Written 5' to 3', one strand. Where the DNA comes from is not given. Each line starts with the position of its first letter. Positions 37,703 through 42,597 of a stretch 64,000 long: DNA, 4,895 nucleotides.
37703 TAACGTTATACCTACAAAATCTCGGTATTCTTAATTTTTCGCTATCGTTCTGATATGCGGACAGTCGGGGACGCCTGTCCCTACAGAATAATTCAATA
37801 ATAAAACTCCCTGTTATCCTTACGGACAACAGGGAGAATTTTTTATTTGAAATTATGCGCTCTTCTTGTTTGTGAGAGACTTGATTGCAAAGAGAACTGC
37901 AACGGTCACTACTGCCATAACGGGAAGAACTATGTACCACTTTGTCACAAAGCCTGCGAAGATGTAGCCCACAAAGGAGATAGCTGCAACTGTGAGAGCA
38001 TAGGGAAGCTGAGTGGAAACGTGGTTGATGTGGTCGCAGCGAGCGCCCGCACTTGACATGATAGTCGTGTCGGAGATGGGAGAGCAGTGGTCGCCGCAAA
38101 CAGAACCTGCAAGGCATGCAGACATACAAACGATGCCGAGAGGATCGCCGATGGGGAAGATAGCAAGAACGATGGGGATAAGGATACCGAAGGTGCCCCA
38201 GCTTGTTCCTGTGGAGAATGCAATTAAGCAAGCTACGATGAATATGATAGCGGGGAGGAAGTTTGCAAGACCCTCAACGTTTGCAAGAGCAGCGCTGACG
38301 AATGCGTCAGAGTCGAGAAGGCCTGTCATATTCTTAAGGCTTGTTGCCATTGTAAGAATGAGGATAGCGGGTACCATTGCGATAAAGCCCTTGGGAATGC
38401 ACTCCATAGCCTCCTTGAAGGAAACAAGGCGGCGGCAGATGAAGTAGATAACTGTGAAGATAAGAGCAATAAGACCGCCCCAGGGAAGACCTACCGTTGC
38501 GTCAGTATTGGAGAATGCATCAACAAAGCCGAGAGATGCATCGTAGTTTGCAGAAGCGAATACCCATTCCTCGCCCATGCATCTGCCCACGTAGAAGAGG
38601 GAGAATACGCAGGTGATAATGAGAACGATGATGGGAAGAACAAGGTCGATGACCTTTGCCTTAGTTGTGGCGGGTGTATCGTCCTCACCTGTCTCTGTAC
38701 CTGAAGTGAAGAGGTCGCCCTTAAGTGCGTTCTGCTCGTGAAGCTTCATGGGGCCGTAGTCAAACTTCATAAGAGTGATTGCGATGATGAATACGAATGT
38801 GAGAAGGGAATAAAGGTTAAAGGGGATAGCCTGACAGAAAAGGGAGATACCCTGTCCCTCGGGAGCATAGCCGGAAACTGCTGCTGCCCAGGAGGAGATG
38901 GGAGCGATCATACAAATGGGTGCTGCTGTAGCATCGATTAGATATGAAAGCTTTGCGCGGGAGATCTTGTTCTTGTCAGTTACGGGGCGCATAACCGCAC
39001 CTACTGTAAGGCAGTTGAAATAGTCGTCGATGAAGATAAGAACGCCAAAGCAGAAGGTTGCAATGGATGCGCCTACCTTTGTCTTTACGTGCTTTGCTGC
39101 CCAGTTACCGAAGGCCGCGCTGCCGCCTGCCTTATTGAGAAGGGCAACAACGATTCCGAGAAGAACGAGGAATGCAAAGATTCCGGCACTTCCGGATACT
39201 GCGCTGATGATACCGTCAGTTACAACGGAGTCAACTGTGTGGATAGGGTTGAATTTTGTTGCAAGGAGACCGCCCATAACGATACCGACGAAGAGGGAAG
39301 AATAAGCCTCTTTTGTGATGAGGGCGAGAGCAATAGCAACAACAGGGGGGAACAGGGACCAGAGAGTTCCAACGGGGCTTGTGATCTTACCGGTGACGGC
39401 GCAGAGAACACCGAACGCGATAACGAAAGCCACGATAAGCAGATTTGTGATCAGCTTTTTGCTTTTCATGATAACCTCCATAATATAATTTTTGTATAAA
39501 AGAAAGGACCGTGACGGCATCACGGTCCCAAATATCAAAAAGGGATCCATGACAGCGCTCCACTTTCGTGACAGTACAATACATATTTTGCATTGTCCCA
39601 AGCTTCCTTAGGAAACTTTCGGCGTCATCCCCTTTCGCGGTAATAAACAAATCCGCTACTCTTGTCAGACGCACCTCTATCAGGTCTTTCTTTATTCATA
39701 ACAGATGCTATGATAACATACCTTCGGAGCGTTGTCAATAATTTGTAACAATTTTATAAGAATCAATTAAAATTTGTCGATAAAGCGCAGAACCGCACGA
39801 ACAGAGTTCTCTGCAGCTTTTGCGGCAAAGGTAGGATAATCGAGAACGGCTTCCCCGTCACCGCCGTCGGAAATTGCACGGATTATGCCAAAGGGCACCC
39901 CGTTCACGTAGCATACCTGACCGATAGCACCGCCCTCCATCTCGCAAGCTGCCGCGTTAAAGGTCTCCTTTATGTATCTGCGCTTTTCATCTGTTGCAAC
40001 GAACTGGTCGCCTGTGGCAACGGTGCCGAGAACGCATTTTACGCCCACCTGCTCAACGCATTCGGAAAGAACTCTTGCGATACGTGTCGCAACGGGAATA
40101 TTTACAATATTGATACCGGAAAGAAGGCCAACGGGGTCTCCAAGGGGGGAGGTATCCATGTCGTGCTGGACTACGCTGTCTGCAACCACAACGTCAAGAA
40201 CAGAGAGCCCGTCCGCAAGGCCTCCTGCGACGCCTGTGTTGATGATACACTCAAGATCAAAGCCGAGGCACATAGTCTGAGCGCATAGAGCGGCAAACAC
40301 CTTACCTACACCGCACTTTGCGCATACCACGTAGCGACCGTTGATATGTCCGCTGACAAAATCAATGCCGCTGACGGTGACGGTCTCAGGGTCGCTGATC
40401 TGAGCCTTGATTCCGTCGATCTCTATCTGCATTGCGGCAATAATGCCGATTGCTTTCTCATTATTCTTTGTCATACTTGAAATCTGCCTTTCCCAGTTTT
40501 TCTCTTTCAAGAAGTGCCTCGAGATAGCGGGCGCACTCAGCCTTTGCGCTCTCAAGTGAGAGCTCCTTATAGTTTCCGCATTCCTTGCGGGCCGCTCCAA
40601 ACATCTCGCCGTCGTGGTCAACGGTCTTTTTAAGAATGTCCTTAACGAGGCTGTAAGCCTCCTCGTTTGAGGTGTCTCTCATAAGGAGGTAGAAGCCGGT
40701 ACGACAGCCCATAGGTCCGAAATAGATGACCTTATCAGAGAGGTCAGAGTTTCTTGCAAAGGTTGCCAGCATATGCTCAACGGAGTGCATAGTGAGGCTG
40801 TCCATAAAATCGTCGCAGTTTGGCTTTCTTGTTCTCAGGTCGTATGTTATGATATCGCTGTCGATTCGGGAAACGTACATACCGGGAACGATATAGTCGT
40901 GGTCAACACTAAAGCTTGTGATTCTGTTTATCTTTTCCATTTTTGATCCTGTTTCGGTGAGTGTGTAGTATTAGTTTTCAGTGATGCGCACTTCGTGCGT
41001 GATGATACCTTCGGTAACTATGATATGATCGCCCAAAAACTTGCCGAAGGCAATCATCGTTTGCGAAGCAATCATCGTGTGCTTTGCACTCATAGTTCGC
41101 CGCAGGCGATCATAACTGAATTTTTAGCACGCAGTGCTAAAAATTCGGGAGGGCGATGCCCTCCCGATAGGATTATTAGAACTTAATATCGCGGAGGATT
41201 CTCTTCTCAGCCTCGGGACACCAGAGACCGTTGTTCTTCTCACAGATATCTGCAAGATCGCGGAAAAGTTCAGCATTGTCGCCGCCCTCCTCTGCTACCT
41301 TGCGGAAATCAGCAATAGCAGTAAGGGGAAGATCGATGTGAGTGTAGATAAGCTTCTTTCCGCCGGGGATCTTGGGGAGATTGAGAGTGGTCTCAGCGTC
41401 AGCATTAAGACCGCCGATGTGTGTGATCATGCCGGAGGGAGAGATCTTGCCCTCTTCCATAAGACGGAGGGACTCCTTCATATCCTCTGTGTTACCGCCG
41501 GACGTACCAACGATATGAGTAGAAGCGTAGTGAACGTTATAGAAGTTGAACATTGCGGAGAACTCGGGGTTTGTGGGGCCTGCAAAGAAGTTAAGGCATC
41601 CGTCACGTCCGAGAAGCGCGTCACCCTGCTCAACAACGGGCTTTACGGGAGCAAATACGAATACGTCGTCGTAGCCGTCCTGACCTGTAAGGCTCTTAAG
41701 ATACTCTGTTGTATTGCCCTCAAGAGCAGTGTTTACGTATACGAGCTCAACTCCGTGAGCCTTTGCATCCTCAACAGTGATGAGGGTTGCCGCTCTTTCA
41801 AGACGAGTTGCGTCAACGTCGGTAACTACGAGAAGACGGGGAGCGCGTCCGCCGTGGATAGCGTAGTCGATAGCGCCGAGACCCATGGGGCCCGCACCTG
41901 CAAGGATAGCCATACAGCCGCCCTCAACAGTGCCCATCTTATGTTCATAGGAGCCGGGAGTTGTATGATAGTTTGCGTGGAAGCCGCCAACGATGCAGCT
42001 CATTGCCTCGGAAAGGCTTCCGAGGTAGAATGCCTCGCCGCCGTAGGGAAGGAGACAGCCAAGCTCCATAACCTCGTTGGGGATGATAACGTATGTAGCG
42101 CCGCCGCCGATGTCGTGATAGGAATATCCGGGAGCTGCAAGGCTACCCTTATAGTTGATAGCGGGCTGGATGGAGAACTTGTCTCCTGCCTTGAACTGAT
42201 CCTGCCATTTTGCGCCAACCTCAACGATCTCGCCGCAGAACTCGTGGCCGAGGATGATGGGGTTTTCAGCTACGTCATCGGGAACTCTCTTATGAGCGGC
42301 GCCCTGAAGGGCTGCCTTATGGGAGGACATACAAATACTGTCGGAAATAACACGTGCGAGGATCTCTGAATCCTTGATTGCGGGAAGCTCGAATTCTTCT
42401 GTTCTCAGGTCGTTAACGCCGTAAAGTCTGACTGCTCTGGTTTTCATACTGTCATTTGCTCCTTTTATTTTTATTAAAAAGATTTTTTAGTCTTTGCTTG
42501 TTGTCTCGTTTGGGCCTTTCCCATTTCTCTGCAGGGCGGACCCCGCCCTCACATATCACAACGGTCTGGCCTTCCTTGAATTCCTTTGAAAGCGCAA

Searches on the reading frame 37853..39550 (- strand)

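Call 86: search_protein_families(library=pfam, proteins=[window:37853-39550:-], max_evalue=0.001)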
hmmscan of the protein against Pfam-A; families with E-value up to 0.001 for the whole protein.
window:37853-39550:- (565 aa): 1 family
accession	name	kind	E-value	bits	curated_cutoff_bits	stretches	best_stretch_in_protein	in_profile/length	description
PF03553.21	Na_H_antiporter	-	2.2e-48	165.5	23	1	235-534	33-303/303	Na+/H+ antiporter family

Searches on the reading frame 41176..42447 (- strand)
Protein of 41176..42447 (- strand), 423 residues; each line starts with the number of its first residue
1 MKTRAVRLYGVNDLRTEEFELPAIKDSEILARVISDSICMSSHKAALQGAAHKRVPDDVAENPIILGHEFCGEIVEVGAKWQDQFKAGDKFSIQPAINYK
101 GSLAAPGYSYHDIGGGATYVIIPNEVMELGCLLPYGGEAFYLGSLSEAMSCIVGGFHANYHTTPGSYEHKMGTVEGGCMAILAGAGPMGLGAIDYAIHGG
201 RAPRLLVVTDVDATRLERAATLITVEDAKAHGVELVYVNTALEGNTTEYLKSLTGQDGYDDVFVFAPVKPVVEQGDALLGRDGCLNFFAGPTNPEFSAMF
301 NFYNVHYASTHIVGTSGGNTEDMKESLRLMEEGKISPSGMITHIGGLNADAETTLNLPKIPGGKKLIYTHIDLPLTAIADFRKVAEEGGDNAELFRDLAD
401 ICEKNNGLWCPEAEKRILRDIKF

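Call 86: search_protein_families(library=pfam, proteins=[window:41176-42447:-], max_evalue=0.001)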
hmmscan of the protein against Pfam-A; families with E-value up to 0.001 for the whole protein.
window:41176-42447:- (423 aa): 2 families
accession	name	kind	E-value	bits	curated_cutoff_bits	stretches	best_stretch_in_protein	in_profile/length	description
PF00107.32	ADH_zinc_N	-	9.4e-12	45.4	31.8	1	187-331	1-128/129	Zinc-binding dehydrogenase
PF08240.17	ADH_N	-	5.5e-09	36.7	23.5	1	26-125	2-97/104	Alcohol dehydrogenase GroES-like domain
